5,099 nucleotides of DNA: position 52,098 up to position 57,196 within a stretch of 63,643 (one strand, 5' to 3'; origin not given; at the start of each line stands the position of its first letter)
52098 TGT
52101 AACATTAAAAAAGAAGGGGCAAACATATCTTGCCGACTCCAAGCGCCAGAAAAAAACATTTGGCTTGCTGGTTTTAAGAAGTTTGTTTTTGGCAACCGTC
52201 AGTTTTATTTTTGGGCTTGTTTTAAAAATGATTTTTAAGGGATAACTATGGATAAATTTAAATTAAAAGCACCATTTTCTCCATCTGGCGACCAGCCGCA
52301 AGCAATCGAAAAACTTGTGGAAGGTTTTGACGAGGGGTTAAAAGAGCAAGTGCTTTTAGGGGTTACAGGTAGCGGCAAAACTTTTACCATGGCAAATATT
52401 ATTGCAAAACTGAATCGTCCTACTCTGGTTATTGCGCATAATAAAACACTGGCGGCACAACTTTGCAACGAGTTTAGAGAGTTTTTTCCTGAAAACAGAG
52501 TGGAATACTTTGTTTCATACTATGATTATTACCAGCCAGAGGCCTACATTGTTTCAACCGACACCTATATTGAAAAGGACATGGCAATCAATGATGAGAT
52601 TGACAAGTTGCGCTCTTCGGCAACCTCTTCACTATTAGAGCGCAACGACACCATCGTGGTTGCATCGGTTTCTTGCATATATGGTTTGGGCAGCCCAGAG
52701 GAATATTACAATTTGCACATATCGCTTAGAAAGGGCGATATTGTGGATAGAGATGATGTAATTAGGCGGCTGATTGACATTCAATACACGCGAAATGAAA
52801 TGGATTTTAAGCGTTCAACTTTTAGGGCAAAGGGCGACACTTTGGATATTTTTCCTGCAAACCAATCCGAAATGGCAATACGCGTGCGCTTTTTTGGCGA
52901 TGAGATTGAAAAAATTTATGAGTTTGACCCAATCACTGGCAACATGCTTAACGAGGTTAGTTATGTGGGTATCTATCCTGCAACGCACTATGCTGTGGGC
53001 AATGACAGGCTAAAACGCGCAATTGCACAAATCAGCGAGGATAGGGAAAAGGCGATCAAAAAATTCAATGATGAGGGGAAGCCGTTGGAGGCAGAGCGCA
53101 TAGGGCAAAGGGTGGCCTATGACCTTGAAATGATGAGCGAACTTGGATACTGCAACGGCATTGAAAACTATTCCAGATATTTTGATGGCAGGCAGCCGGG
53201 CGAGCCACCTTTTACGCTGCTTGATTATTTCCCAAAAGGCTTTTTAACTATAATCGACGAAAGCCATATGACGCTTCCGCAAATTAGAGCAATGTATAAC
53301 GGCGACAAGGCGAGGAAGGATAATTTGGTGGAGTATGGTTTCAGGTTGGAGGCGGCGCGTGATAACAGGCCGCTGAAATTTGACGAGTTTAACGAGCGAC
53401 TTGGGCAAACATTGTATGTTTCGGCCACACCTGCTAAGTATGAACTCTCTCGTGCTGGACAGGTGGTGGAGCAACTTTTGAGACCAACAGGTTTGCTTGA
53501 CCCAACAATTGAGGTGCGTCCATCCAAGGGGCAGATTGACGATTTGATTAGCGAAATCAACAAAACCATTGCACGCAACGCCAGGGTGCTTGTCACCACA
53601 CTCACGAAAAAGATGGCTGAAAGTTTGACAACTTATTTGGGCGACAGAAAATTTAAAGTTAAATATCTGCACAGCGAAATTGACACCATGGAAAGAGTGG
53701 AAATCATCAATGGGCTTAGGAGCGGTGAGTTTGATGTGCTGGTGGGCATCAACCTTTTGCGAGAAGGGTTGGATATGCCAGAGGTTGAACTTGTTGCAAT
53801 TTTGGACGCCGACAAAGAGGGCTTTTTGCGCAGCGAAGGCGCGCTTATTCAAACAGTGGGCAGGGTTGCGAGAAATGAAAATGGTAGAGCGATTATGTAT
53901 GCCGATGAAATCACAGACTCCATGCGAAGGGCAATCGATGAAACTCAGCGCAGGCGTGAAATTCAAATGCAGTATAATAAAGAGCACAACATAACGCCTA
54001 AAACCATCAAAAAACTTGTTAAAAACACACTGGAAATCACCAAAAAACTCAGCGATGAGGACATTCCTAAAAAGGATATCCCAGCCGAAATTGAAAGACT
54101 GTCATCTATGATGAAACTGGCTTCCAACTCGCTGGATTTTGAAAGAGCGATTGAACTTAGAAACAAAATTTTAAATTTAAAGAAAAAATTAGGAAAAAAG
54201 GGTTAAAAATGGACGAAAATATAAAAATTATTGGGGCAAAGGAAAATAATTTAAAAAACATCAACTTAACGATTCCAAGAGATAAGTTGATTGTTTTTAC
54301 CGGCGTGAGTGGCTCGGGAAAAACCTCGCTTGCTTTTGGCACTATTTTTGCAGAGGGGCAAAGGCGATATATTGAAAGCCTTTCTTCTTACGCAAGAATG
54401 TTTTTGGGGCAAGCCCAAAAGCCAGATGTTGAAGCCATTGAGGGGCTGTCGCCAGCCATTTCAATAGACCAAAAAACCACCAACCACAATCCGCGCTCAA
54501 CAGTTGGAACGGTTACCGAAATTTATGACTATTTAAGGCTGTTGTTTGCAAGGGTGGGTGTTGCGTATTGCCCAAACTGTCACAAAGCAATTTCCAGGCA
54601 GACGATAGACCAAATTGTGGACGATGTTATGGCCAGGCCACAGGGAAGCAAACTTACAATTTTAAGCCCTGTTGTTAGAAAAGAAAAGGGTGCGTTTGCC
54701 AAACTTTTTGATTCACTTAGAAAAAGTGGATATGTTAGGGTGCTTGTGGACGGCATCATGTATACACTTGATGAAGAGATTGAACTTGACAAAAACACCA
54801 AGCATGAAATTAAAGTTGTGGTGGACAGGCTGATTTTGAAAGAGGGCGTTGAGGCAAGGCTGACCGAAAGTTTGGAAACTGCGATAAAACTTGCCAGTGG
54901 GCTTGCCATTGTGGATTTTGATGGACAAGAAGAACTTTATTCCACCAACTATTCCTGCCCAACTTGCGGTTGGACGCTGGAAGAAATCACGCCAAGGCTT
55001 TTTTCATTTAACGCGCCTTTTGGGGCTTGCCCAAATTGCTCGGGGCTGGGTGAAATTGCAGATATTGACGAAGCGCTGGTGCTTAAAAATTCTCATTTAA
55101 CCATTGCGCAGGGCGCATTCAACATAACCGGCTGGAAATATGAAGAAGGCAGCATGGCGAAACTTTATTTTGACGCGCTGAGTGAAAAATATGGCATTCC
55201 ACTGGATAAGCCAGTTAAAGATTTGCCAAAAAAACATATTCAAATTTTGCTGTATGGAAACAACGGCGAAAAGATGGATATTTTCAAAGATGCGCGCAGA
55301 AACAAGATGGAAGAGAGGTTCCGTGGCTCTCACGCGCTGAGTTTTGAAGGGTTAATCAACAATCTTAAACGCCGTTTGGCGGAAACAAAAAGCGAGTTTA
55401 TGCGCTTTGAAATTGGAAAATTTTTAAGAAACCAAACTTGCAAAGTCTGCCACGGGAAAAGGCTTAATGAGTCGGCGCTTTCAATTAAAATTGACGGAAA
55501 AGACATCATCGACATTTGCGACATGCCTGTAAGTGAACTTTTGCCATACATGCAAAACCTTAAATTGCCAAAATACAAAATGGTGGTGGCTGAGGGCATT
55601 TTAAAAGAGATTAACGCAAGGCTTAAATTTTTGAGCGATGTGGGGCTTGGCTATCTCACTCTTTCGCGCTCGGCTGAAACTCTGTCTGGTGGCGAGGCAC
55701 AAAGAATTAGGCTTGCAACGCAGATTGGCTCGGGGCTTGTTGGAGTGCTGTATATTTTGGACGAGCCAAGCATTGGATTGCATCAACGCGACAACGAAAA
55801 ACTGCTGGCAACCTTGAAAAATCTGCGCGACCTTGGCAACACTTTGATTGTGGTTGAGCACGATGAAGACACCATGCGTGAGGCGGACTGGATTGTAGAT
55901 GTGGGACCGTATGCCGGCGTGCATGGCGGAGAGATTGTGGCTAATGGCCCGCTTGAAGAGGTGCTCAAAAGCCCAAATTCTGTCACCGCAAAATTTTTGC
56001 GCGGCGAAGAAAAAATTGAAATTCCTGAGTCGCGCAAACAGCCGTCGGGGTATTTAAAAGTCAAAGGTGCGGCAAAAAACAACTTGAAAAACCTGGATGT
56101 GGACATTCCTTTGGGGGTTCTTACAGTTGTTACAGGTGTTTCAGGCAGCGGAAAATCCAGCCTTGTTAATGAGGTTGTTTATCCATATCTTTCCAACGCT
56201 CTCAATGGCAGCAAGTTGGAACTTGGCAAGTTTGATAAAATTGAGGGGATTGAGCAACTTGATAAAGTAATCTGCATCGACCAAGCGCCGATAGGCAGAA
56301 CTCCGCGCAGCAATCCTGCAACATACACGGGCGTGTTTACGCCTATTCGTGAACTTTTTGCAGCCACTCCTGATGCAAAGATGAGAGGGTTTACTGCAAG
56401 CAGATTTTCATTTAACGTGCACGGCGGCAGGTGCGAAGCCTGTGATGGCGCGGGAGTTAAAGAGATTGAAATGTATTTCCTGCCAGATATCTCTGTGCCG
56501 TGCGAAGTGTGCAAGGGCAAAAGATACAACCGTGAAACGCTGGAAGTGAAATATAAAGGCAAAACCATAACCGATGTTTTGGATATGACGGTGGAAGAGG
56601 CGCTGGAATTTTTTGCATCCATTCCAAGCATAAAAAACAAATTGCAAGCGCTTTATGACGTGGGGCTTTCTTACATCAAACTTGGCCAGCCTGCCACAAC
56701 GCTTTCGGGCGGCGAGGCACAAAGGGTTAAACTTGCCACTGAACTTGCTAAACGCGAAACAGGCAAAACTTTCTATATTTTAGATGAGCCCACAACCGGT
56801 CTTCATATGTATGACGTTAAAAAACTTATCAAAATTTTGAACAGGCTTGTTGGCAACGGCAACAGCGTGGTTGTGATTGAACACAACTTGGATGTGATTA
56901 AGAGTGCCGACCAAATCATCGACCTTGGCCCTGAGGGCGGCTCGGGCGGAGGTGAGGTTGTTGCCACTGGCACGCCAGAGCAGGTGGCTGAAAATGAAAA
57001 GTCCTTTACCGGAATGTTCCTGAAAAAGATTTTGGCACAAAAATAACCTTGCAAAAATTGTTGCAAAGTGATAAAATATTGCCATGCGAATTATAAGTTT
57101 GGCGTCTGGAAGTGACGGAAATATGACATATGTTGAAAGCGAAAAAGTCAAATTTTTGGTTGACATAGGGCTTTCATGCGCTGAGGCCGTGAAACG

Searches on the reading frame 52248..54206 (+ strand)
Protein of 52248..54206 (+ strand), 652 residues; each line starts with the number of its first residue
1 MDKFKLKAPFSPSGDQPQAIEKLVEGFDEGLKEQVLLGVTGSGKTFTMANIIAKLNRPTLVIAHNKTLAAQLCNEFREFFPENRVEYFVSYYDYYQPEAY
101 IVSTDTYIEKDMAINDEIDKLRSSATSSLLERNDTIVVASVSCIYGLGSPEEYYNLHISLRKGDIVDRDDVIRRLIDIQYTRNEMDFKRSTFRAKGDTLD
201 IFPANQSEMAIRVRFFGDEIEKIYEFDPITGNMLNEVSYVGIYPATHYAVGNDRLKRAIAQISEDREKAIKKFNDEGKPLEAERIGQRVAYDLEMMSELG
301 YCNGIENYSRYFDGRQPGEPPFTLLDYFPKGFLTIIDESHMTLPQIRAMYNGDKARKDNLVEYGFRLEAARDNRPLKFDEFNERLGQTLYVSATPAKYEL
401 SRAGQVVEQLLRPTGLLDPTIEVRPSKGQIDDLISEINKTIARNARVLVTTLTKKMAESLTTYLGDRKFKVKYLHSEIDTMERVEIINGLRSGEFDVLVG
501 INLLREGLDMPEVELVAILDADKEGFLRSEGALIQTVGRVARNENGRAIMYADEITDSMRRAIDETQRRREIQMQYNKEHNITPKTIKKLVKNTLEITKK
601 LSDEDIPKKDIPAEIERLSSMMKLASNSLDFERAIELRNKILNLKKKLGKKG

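Call 8: search_protein_families(library=pfam, proteins=[window:52248-54206:+], max_evalue=0.01)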
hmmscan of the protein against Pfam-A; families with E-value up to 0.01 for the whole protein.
window:52248-54206:+ (652 aa): 10 families
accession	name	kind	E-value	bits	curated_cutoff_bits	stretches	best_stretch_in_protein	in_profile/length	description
PF17757.6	UvrB_inter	-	3.5e-33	114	22.9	1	158-248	1-91/91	UvrB interaction domain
PF12344.14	UvrB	-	4.5e-24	84.5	27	1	550-591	1-42/43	Ultra-violet resistance protein B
PF00271.37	Helicase_C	-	3.6e-20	72.7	23.5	1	431-543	4-109/110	Helicase conserved C-terminal domain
PF04851.21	ResIII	-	2.8e-14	53.8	22.5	1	15-91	7-90/164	Type III restriction enzyme, res subunit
PF02151.25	UVR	-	3.1e-07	30.4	21.5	1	614-647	3-36/36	UvrB/uvrC motif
PF00270.35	DEAD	-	4.7e-06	26.9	26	1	15-86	3-77/167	DEAD/DEAH box helicase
PF07728.20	AAA_5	-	0.00019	21.9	22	1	35-130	3-87/139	AAA domain (dynein-related subfamily)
PF13604.12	AAA_30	-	0.0045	17.2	27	0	15-120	5-99/191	AAA domain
PF16796.11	Microtub_bd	-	0.0059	17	27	0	37-54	97-111/155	Microtubule binding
PF18766.7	SWI2_SNF2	-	0.0076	16.4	26.7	0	16-83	2-75/221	SWI2/SNF2 ATPase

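Call 72: list_cluster_members(proteins=[window:52248-54206:+, P0012, window:50093-50806:+])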
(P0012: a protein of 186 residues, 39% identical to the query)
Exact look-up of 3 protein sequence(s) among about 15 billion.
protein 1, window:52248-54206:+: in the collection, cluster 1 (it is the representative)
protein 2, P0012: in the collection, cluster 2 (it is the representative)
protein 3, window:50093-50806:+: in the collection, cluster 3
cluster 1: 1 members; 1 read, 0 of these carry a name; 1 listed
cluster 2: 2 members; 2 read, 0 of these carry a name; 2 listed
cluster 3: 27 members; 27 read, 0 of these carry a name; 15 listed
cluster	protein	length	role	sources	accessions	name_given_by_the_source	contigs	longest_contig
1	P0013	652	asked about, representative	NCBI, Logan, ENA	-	-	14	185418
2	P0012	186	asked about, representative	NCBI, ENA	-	-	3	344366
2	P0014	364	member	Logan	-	-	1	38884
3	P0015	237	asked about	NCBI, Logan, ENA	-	-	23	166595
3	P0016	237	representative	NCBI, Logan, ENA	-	-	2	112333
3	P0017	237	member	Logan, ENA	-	-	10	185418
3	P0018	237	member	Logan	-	-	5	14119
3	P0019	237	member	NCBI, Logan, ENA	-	-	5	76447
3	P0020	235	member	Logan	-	-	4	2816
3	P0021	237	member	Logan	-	-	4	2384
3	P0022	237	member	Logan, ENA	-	-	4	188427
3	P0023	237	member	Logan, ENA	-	-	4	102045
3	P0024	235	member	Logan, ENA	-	-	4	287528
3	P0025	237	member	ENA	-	-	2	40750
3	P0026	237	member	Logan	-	-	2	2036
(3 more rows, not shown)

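Call 74: find_encoding_contigs(protein=P0014, flank=10000, max_places=3)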
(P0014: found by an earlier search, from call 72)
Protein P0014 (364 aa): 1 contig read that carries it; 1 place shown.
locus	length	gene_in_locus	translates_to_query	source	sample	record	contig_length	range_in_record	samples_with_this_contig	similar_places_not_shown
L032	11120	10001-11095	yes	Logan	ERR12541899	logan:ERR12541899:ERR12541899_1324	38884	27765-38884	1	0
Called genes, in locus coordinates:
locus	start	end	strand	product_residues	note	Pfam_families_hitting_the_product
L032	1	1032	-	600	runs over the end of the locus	-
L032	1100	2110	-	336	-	PF00089:Trypsin, PF13365:Trypsin_2, PF13180:PDZ_2, PF17820:PDZ_6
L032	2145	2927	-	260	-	PF00753:Lactamase_B, PF23023:Anti-Pycsar_Apyc1, PF12706:Lactamase_B_2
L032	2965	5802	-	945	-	PF00005:ABC_tran (faint), PF02463:SMC_N (faint), PF03193:RsgA_GTPase (faint), PF13555:AAA_29 (faint), PF20703:nSTAND1 (faint), PF00684:DnaJ_CXXCXGXG (faint), PF17760:UvrA_inter, PF17755:UvrA_DNA-bind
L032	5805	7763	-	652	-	PF00270:DEAD (faint), PF04851:ResIII, PF17757:UvrB_inter, PF27431:UvrB_3rd, PF00271:Helicase_C, PF12344:UvrB, PF02151:UVR (weak)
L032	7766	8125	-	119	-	-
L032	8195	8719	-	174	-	-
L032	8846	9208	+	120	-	-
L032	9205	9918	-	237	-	PF04002:RadC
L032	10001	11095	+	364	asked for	-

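Call 76: find_encoding_contigs(protein=P0017, flank=4000, max_places=10)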
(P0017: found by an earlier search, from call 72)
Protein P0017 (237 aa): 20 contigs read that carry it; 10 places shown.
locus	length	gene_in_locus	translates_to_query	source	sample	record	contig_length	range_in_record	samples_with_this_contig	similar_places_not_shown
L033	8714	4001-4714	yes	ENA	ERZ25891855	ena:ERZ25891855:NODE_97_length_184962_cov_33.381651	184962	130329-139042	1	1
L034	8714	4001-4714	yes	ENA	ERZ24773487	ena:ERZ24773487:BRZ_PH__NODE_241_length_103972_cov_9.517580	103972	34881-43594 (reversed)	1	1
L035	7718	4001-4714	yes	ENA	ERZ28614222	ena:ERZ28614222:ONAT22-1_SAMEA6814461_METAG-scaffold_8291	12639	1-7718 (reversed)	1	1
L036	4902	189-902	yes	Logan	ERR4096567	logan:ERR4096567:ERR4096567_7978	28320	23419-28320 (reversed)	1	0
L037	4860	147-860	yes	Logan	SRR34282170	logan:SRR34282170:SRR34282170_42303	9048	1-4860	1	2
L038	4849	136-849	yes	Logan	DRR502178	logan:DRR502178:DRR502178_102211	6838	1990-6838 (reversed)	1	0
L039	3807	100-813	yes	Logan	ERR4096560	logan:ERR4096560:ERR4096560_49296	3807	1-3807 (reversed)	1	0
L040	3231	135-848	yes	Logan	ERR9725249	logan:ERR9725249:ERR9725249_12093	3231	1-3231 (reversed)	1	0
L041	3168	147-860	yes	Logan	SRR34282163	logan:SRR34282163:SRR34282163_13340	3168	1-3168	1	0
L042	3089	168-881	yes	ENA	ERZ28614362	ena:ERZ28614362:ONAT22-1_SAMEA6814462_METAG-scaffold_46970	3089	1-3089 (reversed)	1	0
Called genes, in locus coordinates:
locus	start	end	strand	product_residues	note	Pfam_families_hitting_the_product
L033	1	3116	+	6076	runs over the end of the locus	-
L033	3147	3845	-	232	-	-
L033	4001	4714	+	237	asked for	PF04002:RadC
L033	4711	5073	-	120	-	-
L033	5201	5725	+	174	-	-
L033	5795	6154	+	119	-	-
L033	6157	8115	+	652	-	PF00270:DEAD (faint), PF04851:ResIII, PF17757:UvrB_inter, PF27431:UvrB_3rd, PF00271:Helicase_C, PF12344:UvrB, PF02151:UVR (weak)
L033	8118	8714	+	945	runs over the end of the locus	PF00005:ABC_tran (faint), PF02463:SMC_N (faint), PF03193:RsgA_GTPase (faint), PF13555:AAA_29 (faint), PF20703:nSTAND1 (faint), PF00684:DnaJ_CXXCXGXG (faint), PF17760:UvrA_inter, PF17755:UvrA_DNA-bind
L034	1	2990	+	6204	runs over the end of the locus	-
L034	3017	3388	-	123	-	-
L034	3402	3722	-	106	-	-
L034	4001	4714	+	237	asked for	PF04002:RadC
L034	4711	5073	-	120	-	-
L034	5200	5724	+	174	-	-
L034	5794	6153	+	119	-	-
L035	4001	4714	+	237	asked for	PF04002:RadC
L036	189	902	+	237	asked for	PF04002:RadC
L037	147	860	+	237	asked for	PF04002:RadC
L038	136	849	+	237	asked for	PF04002:RadC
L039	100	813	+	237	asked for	PF04002:RadC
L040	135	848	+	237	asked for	PF04002:RadC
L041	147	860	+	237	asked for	PF04002:RadC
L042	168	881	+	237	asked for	PF04002:RadC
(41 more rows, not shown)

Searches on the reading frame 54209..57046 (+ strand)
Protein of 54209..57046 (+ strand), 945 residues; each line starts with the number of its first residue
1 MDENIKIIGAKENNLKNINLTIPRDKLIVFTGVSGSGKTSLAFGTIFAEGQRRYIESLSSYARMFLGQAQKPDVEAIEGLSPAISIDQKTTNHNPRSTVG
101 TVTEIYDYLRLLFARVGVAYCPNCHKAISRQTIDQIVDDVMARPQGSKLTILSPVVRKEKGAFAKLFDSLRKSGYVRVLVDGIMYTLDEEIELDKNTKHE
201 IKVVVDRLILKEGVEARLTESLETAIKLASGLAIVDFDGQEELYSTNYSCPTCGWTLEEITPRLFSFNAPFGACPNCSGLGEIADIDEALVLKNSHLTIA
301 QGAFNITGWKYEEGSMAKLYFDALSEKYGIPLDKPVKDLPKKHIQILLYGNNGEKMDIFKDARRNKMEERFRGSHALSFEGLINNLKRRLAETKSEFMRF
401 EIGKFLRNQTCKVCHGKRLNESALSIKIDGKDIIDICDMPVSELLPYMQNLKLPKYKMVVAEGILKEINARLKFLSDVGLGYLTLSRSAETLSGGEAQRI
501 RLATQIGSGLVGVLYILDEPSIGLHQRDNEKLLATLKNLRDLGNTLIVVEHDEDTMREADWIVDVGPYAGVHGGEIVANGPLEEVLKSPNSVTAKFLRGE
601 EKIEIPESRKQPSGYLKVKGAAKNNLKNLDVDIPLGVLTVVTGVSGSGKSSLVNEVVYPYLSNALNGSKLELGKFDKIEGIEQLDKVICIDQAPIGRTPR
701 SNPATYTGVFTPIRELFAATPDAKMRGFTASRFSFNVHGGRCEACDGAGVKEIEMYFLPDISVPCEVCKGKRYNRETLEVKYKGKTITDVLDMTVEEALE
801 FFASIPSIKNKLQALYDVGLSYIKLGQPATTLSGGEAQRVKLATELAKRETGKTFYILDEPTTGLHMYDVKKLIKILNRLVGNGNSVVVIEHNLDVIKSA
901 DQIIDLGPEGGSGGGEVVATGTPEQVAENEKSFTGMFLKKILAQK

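Call 8: search_protein_families(library=pfam, proteins=[window:54209-57046:+], max_evalue=0.01)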
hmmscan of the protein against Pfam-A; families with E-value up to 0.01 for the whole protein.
window:54209-57046:+ (945 aa): 15 families
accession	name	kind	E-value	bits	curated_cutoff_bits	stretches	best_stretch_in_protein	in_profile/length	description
PF17760.6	UvrA_inter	-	2.8e-39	133.8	23.3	1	131-237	1-107/109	UvrA interaction domain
PF17755.6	UvrA_DNA-bind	-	6.7e-24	84.7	23.2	1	287-403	1-109/110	UvrA DNA-binding domain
PF00005.33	ABC_tran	-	4.3e-20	73.2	25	2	810-863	87-137/137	ABC transporter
PF02463.25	SMC_N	-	9.1e-12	45.3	40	1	831-905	136-210/220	RecF/RecN/SMC N terminal domain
PF00684.25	DnaJ_CXXCXGXG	-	1.2e-05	25.9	32.7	0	741-772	17-51/65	DnaJ central domain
PF20703.3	nSTAND1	-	1.2e-05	25.6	27.1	0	638-665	35-62/379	Novel STAND NTPase 1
PF03193.22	RsgA_GTPase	-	1.9e-05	25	30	0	615-657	84-127/174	RsgA GTPase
PF13555.12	AAA_29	-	2.6e-05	24.3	27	0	636-653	23-39/61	P-loop containing region of AAA domain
PF13191.12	AAA_16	-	4.7e-05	24.4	32.6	0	638-658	26-46/167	AAA ATPase domain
PF13481.12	AAA_25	-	0.00045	20.3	27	0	17-43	25-51/195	AAA domain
PF20720.3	nSTAND3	-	0.00068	19.8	27.2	0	640-679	21-58/155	Novel STAND NTPase 3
PF13671.12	AAA_33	-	0.0014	19.4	27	0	638-657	1-20/143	AAA domain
PF05729.18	NACHT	-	0.0045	17.3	26.7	0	639-667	3-31/167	NACHT domain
PF13401.12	AAA_22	-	0.0049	17.6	27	0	638-658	7-27/130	AAA domain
PF13476.12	AAA_23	-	0.0087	17.1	27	0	4-41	6-35/201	AAA domain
